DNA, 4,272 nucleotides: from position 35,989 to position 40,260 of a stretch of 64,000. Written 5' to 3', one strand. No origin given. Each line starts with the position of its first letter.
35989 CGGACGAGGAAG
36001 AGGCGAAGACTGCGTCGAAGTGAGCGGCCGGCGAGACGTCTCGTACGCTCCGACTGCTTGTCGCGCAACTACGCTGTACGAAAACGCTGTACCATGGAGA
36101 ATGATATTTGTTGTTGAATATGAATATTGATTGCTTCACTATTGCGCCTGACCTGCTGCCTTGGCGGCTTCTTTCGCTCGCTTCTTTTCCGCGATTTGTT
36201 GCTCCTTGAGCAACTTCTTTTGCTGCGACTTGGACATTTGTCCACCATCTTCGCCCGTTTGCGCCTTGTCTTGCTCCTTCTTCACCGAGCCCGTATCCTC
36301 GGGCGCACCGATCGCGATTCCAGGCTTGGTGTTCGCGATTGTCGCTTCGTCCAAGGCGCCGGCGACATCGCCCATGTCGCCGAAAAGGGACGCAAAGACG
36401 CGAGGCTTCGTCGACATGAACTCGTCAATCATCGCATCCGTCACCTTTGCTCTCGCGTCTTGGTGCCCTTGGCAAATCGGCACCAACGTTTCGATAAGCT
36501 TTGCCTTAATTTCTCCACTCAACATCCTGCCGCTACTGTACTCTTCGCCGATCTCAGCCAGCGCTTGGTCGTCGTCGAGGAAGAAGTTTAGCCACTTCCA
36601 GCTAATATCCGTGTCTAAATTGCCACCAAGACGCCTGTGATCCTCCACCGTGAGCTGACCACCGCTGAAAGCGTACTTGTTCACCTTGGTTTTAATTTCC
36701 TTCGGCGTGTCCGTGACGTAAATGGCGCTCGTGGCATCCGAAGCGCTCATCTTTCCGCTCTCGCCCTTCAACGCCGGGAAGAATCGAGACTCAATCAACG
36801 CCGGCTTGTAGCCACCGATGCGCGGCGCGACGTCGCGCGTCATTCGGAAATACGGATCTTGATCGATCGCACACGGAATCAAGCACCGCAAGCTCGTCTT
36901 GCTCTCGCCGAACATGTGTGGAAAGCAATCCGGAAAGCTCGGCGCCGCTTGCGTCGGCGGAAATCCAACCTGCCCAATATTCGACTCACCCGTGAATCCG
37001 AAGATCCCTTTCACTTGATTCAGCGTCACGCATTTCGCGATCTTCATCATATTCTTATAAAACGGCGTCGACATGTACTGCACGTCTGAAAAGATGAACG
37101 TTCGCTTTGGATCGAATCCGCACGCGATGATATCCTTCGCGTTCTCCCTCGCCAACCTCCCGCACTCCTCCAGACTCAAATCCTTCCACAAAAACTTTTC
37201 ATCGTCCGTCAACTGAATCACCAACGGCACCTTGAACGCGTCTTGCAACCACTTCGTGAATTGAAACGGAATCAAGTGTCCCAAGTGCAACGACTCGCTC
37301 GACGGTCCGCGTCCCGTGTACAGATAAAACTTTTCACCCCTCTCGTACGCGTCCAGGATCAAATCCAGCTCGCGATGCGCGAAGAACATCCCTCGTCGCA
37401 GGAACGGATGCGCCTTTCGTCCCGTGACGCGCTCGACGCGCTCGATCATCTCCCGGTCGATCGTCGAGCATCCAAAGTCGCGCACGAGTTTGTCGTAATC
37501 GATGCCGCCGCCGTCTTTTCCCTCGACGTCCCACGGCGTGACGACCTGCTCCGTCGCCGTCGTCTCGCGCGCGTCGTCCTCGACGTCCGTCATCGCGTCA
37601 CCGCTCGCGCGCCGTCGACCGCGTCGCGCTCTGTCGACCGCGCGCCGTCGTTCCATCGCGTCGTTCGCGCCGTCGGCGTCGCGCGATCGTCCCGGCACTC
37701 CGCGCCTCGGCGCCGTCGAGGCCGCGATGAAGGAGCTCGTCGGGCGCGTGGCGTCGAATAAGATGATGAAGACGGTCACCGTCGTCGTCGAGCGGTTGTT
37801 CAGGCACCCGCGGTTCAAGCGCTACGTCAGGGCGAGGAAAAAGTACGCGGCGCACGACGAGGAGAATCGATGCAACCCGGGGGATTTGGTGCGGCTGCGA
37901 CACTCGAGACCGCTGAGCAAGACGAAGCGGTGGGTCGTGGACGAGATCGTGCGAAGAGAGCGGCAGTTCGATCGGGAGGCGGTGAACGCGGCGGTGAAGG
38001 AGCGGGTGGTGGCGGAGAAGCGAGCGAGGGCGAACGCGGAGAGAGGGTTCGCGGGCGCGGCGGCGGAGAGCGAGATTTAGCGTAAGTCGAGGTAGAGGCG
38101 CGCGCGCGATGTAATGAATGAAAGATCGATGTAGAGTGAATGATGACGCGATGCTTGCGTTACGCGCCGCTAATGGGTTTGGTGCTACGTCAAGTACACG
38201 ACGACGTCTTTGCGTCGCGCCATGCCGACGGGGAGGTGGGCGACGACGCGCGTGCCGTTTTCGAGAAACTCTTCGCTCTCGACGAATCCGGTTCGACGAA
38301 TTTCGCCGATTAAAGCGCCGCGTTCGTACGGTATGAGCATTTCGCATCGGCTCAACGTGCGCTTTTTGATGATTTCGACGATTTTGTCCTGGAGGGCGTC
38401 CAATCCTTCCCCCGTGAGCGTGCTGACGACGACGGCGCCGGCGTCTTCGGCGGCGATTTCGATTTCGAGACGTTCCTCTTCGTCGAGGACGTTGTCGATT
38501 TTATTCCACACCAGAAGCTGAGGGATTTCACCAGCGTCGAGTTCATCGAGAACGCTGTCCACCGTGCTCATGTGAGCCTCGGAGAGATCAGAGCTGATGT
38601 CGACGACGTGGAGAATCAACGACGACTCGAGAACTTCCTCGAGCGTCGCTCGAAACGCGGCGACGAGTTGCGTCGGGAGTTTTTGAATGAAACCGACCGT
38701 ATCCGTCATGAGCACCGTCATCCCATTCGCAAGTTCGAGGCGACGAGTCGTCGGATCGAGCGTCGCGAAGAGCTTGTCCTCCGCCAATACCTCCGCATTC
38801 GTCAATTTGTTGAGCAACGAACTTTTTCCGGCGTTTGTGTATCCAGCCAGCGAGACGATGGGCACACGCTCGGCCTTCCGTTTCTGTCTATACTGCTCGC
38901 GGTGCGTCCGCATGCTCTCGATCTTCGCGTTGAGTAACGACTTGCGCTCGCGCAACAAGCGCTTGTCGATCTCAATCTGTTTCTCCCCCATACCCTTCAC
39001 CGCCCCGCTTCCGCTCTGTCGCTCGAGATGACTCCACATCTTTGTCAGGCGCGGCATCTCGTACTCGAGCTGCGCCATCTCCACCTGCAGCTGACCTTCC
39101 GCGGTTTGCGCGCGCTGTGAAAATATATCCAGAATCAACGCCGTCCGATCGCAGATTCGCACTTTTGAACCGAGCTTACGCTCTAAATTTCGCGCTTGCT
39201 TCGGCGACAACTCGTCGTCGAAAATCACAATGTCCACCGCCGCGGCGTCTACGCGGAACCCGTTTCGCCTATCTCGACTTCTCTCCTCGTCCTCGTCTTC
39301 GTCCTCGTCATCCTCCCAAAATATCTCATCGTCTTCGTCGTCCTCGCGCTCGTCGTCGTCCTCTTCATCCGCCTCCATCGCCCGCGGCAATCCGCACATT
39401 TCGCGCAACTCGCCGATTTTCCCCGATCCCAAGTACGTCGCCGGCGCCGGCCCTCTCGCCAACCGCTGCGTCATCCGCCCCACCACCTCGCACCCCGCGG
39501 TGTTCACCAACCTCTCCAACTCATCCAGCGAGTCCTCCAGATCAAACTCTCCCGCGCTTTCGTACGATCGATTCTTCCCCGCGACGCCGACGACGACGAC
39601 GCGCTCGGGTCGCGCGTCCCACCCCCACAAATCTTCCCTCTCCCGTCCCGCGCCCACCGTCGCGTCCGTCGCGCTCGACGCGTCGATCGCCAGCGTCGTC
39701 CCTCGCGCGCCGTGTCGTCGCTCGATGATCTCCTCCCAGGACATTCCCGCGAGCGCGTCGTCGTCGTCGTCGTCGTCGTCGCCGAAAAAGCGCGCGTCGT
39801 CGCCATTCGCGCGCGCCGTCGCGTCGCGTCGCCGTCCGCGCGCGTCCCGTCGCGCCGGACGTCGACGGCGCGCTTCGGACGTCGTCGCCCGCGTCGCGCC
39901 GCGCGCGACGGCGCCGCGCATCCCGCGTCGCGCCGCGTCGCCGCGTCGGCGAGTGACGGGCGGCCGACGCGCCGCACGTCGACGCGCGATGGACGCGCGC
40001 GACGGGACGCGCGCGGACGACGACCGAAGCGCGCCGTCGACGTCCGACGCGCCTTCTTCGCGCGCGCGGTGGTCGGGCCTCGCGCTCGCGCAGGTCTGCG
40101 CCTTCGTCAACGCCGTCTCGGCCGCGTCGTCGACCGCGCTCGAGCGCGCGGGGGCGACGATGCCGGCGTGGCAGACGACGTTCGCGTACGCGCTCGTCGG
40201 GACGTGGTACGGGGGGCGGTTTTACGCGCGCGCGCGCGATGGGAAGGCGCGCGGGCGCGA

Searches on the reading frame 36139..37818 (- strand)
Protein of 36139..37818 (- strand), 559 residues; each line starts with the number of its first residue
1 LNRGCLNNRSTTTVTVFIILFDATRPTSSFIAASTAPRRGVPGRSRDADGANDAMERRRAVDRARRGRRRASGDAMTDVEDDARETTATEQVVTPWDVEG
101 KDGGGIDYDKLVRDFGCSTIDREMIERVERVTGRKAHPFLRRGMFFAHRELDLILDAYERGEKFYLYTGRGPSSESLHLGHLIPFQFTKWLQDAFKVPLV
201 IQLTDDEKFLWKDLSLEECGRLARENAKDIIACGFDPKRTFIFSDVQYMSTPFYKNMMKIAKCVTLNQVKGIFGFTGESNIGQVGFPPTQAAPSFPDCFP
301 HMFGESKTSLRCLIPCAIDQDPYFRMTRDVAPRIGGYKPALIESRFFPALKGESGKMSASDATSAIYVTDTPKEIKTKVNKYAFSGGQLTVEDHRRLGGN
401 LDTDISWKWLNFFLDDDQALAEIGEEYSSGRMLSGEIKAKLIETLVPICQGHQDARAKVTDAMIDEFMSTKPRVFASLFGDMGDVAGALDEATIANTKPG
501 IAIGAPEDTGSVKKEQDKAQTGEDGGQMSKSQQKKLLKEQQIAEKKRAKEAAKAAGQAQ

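Call 58: search_protein_families(library=pfam, proteins=[window:36139-37818:-], max_evalue=0.00001)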
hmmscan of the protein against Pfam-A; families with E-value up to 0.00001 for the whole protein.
window:36139-37818:- (559 aa): 1 family
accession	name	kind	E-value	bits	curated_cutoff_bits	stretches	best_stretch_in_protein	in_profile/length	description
PF00579.31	tRNA-synt_1b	-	1.4e-18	67.7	21.1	1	161-445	3-287/292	tRNA synthetases class I (W and Y)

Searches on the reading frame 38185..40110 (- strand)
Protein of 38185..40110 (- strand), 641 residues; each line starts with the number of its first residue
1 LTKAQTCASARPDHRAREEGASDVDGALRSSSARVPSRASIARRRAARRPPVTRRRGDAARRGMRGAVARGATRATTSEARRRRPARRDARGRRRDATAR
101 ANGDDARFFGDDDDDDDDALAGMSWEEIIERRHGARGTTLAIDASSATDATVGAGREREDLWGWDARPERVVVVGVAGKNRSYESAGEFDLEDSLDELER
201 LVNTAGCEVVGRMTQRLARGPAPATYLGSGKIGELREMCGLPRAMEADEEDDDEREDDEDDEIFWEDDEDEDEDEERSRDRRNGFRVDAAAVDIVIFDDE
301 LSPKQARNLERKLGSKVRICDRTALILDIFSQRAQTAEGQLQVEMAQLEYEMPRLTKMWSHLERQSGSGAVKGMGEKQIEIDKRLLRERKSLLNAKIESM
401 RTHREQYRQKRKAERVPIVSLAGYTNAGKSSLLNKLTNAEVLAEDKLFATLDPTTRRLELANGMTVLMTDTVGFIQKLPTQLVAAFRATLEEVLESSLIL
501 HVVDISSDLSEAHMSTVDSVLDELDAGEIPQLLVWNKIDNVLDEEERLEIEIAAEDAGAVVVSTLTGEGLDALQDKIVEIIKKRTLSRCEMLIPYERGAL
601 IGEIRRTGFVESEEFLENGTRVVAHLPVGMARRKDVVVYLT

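Call 58: search_protein_families(library=pfam, proteins=[window:38185-40110:-], max_evalue=0.00001)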
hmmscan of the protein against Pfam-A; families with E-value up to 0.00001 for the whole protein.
window:38185-40110:- (641 aa): 5 families
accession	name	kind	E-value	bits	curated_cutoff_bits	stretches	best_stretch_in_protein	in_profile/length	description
PF16360.10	GTP-bdg_M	-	6.5e-26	91.1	29.5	1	333-411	1-79/79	GTP-binding GTPase Middle Region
PF13167.11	GTP-bdg_N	-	1.4e-25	90.1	25.4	2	287-330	47-88/89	GTP-binding GTPase N-terminal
PF01926.29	MMR_HSR1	-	4.1e-20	72.4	21.9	1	419-537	2-113/113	50S ribosome-binding GTPase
PF19275.4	HflX_C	-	1.2e-07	32.1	26.4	0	553-620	6-72/102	HflX C-terminal domain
PF03193.22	RsgA_GTPase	-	1.1e-06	29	30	0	411-474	101-168/174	RsgA GTPase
